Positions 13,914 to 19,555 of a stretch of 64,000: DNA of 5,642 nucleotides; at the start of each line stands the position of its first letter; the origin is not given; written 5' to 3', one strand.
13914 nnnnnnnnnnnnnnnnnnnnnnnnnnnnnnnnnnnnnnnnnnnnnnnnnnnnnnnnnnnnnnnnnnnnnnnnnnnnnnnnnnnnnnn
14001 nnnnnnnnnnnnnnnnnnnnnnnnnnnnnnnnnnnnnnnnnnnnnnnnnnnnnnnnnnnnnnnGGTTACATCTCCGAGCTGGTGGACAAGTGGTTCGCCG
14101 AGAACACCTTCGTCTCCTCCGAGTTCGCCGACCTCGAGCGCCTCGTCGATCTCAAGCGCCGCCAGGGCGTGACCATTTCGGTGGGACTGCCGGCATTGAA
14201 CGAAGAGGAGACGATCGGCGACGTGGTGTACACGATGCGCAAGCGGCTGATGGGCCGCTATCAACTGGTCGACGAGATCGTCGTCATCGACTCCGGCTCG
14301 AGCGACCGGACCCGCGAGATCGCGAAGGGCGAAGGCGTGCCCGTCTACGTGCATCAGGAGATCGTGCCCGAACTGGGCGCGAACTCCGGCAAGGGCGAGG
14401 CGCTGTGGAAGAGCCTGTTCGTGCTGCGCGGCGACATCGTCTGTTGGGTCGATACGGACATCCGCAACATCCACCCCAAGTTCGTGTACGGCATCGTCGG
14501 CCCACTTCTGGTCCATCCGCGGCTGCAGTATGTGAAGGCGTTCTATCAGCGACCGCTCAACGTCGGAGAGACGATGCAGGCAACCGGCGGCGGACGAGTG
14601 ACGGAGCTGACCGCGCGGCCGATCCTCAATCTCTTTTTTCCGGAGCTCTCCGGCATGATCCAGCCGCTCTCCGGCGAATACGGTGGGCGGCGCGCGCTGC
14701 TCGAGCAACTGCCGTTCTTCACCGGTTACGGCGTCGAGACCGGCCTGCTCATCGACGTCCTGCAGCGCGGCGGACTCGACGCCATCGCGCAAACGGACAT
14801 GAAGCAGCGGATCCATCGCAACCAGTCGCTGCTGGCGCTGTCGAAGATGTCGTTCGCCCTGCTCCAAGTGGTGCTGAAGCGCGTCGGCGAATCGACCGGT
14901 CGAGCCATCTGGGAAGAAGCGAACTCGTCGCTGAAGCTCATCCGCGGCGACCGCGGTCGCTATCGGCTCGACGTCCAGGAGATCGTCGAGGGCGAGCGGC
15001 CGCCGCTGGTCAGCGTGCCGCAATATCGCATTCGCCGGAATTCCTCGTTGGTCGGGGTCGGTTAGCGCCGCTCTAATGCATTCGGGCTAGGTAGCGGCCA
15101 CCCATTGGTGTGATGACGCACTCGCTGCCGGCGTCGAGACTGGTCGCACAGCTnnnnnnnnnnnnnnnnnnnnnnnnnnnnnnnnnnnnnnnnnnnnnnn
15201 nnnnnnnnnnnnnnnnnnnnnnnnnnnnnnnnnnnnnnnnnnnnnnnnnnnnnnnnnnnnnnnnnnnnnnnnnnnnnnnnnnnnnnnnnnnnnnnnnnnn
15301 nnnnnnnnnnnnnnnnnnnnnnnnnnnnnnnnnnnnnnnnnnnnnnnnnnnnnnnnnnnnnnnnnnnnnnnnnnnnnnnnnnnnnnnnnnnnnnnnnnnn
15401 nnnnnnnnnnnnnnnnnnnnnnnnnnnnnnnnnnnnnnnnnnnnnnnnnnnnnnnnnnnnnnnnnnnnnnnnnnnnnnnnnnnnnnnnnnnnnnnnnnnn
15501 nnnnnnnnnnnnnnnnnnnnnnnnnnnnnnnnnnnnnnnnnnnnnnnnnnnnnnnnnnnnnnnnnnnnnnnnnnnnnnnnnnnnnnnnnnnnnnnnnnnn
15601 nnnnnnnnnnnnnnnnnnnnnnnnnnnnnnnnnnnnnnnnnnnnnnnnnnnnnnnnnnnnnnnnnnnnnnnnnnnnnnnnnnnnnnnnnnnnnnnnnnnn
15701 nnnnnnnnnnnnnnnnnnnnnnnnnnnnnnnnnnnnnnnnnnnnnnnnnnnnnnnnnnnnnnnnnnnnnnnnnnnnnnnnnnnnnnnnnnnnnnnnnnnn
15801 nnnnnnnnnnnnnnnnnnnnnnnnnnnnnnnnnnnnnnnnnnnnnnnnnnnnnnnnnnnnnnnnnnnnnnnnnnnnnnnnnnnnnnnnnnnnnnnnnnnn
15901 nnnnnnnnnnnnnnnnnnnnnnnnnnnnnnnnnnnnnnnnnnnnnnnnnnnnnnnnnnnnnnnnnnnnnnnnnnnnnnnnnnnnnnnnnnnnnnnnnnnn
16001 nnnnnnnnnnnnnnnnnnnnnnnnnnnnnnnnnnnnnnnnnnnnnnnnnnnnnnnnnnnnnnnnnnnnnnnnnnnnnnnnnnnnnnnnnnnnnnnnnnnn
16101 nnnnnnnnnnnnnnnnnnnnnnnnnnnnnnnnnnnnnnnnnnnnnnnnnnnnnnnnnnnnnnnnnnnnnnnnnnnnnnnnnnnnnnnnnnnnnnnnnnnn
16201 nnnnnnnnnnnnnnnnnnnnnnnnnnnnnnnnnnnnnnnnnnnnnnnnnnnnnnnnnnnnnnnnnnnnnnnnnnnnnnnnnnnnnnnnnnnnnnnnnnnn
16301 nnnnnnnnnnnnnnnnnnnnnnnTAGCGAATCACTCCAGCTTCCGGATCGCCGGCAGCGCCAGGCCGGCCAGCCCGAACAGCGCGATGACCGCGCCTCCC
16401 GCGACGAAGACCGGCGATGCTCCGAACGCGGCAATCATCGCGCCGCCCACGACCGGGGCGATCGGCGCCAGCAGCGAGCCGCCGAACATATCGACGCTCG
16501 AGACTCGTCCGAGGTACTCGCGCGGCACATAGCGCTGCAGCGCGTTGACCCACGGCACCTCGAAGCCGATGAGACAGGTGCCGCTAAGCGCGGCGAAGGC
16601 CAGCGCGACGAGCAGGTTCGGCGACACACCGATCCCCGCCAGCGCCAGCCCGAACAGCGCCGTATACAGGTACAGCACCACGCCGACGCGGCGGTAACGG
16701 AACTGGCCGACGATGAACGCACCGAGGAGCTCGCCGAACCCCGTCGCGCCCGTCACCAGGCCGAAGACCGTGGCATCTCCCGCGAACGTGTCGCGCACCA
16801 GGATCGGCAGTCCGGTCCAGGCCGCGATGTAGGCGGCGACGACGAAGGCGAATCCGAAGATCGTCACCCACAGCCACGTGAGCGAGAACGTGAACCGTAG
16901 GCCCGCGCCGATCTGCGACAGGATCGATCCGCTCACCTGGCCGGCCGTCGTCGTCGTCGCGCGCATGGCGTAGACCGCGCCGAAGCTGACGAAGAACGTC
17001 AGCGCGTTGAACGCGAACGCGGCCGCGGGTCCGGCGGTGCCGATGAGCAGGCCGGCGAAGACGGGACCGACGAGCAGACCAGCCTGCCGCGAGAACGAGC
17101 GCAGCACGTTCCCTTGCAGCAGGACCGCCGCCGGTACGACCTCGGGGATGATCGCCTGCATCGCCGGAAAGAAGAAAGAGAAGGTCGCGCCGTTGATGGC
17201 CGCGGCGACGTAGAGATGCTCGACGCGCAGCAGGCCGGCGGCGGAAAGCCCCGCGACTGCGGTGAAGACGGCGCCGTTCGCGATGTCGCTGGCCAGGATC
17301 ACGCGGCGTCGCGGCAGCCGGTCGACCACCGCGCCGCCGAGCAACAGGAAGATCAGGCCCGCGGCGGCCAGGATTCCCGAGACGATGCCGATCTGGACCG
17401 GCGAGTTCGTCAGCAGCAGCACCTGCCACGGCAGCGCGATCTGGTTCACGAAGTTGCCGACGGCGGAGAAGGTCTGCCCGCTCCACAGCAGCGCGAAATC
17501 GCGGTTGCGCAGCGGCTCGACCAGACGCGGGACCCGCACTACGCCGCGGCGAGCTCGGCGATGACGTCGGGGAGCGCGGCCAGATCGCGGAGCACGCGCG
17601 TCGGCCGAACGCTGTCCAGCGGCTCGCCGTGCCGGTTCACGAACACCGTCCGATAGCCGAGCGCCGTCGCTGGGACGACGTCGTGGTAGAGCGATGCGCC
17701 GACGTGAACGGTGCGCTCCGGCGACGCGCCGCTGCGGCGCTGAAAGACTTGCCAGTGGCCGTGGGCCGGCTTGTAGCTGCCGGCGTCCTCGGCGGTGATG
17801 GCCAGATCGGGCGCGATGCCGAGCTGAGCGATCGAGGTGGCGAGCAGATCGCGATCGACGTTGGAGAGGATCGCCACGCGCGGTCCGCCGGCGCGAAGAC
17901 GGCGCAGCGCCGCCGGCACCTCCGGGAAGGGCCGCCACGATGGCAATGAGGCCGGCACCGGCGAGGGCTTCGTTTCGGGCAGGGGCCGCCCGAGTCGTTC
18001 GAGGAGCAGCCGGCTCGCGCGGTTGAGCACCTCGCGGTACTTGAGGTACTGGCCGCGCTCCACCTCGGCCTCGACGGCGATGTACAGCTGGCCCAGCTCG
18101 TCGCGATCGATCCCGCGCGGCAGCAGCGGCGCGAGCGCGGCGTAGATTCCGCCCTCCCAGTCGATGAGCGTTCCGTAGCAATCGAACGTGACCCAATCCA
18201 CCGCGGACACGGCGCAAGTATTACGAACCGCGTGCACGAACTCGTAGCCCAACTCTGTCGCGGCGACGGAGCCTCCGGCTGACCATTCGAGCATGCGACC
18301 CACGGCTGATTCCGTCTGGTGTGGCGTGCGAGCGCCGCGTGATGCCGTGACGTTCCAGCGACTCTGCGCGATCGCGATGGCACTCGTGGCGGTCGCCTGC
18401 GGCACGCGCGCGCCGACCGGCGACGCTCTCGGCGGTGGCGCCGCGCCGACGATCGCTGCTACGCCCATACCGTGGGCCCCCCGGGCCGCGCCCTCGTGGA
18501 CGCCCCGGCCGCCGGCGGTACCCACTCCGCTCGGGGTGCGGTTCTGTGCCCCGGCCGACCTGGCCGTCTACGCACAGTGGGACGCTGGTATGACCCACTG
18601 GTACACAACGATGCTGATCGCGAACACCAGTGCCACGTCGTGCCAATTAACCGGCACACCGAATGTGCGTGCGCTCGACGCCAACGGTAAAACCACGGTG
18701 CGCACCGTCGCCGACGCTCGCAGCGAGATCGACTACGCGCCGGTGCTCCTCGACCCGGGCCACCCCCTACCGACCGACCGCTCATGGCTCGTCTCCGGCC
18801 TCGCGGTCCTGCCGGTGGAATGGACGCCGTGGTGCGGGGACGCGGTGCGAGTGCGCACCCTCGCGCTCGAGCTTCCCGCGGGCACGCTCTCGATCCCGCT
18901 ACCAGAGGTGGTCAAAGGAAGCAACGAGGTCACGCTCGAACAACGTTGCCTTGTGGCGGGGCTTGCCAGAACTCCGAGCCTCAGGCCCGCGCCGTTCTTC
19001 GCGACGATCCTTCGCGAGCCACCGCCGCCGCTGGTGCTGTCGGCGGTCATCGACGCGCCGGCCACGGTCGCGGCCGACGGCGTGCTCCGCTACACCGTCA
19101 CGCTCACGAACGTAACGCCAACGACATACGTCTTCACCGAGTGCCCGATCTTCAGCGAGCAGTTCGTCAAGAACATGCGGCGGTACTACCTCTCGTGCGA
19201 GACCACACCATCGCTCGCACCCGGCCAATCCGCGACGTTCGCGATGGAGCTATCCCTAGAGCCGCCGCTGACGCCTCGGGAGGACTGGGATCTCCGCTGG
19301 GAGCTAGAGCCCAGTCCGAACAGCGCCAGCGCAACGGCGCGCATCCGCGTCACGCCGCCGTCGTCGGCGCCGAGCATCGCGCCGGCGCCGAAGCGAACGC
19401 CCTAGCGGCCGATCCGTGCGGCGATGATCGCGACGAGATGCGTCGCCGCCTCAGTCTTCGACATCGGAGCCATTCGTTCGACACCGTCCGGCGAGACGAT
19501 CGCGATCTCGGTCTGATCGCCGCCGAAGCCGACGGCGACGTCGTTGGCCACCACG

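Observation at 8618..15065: Glycosyl-glycerate-type compatible-solute locus combining one-step and two-step synthases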

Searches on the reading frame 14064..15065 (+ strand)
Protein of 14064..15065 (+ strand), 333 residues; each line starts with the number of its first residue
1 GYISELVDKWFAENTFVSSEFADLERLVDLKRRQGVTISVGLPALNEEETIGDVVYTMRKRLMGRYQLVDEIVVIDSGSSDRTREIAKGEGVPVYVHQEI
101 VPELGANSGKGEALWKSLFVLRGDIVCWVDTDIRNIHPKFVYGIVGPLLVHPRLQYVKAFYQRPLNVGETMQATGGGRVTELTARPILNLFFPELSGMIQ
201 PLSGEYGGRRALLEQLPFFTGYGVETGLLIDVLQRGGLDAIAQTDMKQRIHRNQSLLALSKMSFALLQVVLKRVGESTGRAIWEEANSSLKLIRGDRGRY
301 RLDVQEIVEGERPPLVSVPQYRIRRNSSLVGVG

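Call 91: search_solved_structures(query=window:14064-15065:+, max_evalue=1e-30, show_alignments=5)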
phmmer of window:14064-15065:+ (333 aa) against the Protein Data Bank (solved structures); distinct sequences matched with E-value up to 1e-30: 7.
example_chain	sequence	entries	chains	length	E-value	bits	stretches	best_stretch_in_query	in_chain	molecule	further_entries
3f1y_A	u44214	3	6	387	4.8e-72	246.3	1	9-276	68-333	Mannosyl-3-phosphoglycerate synthase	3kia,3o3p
3ckj_A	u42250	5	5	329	3.6e-67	230.3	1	32-276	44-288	Putative uncharacterized protein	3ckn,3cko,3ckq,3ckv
7pdo_A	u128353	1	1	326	2.6e-66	227.5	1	9-276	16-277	Glucosyl-3-phosphoglycerate synthase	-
7p5l_A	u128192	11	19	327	2.6e-66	227.5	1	9-276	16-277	Glucosyl-3-phosphoglycerate synthase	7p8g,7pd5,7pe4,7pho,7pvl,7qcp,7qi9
4y6n_A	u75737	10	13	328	1.1e-65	225.4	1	33-275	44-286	Glucosyl-3-phosphoglycerate synthase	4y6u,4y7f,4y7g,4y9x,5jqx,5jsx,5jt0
3e25_A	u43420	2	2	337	1.2e-65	225.3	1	33-275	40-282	Putative uncharacterized protein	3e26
4ddz_A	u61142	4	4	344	1.3e-65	225.2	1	33-275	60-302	GLUCOSYL-3-PHOSPHOGLYCERATE SYNTHASE (GpgS) | Glucosyl-3-phosphoglycerate synthase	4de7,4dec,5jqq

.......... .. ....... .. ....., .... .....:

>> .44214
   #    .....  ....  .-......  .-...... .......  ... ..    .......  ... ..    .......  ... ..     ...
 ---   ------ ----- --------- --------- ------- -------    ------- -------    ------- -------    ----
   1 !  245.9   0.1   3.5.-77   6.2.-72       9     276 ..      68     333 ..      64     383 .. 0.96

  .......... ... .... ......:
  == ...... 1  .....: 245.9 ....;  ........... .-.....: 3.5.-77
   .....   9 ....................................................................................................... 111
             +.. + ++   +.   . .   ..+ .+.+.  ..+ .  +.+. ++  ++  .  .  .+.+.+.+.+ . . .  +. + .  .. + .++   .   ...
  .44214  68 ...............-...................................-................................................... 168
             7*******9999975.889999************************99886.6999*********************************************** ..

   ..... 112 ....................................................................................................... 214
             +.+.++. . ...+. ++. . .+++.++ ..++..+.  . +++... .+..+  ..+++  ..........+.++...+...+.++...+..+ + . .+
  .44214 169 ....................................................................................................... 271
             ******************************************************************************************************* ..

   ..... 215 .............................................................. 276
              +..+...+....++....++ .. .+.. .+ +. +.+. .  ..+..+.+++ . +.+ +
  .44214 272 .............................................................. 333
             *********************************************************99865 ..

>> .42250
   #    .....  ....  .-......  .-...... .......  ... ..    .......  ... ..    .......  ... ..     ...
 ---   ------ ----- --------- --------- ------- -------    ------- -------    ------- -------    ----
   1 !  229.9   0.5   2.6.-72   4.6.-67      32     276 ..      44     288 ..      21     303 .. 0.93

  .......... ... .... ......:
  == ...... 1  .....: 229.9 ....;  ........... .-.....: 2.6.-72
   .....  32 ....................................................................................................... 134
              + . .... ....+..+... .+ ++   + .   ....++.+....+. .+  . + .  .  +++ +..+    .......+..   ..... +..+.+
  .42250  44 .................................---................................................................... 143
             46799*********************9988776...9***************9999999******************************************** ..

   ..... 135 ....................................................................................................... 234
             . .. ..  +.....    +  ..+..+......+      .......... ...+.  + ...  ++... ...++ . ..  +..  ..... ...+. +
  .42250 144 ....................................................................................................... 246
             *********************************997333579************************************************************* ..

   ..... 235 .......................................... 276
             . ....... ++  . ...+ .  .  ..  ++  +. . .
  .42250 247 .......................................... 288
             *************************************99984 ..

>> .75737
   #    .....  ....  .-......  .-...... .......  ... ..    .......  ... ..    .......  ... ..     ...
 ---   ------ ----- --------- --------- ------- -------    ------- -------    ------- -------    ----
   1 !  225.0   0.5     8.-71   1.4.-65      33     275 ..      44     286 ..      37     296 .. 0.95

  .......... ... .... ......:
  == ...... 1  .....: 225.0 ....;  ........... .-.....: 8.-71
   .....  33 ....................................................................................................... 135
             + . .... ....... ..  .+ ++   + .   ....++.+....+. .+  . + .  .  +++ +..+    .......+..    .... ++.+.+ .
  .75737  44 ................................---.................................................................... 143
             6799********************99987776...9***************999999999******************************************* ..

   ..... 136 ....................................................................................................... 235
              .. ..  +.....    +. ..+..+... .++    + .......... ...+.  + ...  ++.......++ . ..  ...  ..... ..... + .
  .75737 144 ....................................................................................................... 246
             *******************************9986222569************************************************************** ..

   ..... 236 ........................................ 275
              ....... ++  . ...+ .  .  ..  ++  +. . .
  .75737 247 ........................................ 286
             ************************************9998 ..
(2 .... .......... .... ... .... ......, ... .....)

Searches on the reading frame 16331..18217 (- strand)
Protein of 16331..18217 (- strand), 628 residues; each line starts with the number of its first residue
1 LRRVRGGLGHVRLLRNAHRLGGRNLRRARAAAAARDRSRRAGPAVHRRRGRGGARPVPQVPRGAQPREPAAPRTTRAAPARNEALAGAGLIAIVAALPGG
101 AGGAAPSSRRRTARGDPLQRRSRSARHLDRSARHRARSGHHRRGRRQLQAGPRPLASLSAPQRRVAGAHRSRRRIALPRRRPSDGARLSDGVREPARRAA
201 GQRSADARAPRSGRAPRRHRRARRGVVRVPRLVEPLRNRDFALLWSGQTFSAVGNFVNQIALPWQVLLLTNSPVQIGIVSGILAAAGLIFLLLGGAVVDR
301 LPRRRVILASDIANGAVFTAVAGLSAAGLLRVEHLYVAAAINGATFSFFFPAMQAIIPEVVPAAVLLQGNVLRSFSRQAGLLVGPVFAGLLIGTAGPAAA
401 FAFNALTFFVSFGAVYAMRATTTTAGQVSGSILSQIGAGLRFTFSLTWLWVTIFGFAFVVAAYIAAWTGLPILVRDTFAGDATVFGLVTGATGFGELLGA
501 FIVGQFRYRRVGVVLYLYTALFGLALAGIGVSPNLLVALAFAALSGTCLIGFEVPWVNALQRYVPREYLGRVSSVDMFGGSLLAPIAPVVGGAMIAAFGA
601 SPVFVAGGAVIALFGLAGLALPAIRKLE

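Call 15: search_protein_families(library=pfam, proteins=[window:16331-18217:-], max_evalue=0.001)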
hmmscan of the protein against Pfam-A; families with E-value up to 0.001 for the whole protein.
window:16331-18217:- (628 aa): 2 families
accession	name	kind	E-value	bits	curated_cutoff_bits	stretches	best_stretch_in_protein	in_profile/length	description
PF05977.19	MFS_3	-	1.1e-37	130.1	27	1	234-575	5-347/524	Transmembrane secretion effector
PF07690.21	MFS_1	-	2.7e-26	92.8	33.4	2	244-466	1-223/347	Major Facilitator Superfamily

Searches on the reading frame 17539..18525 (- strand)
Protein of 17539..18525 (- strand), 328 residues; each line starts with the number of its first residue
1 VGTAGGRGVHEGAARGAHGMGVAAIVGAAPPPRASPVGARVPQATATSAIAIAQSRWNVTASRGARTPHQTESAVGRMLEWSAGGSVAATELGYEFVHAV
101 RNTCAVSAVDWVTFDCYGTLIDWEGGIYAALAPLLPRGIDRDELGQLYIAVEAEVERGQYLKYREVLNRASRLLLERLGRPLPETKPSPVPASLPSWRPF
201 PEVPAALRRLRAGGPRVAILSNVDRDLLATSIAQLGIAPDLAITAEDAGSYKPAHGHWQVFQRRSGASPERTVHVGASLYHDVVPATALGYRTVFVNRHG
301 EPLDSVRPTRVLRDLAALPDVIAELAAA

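Call 15: search_protein_families(library=pfam, proteins=[window:17539-18525:-], max_evalue=0.001)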
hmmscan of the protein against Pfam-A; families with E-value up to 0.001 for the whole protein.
window:17539-18525:- (328 aa): 3 families
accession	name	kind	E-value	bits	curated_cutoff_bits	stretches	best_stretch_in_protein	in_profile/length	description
PF00702.32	Hydrolase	-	8.6e-13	49.5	26.4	1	110-287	2-188/191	haloacid dehalogenase-like hydrolase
PF13419.12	HAD_2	-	2e-06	28.5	23.8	1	196-296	77-178/178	Haloacid dehalogenase-like hydrolase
PF13242.12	Hydrolase_like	-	3.2e-05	24.2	22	1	252-317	4-74/75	HAD-hyrolase-like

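Call 40: search_protein_families(library=ncbifam, proteins=[window:17539-18525:-], max_evalue=0.001)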
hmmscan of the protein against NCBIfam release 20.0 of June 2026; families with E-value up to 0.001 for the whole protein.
window:17539-18525:- (328 aa): 13 families
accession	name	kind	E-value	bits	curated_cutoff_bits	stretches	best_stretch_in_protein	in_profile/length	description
TIGR01428.1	HAD_type_II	equivalog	6.1e-34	117.7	125.4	1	111-302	3-196/197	haloacid dehalogenase type II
TIGR02253.1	CTE7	subfamily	5.2e-11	42.7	169.75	1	198-301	94-199/221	TIGR02253 family HAD-type hydrolase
TIGR01493.1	HAD-SF-IA-v2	subfamily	2.8e-10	40.7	39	1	112-282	2-155/161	HAD-IA family hydrolase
NF053830.1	RUBPPhHalo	equivalog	8e-10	38.7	330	1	198-320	103-232/234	ribulose-1,5-bisphosphate 5-phosphatase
TIGR02252.1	DREG-2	subfamily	2.1e-09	37.4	155.2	1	196-294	103-202/203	HAD hydrolase, REG-2-like, family IA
TIGR02254.1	YjjG_YfnB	equivalog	1.2e-07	31.5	159.9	1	215-319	113-220/223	YjjG family noncanonical pyrimidine nucleotidase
TIGR01662.1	HAD-SF-IIIA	subfamily_domain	1.9e-06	28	44.6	1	196-298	23-140/141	HAD-IIIA family hydrolase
TIGR01668.1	YqeG_hyp_ppase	hypoth_equivalog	3.8e-05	23.3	89.1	1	203-304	48-143/170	YqeG family HAD IIIA-type phosphatase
TIGR01449.2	PGP_bact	equivalog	4.4e-05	23.1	180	1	199-320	86-211/213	phosphoglycolate phosphatase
NF009697.0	PRK13222.1-4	equivalog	7.4e-05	22.2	327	0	200-322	96-222/232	phosphoglycolate phosphatase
NF009695.0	PRK13222.1-2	equivalog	0.00057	19.4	225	0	198-323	94-223/226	phosphoglycolate phosphatase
TIGR02247.1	HAD-1A3-hyp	subfamily_domain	0.00081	19.2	125.4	0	200-301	96-200/211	epoxide hydrolase N-terminal domain-like phosphatase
TIGR01459.1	HAD-SF-IIA-hyp4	hypoth_equivalog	0.00097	18.6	103.75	0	252-296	195-240/242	TIGR01459 family HAD-type hydrolase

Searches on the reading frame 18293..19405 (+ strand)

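Call 15: search_protein_families(library=pfam, proteins=[window:18293-19405:+], max_evalue=0.001)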
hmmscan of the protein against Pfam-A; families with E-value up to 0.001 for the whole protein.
window:18293-19405:+ (370 aa): 1 family
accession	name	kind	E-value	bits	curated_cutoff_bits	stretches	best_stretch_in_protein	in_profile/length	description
PF14016.12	DUF4232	-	4.8e-12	46.6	27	1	85-157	1-71/129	Domain of unknown function (DUF4232)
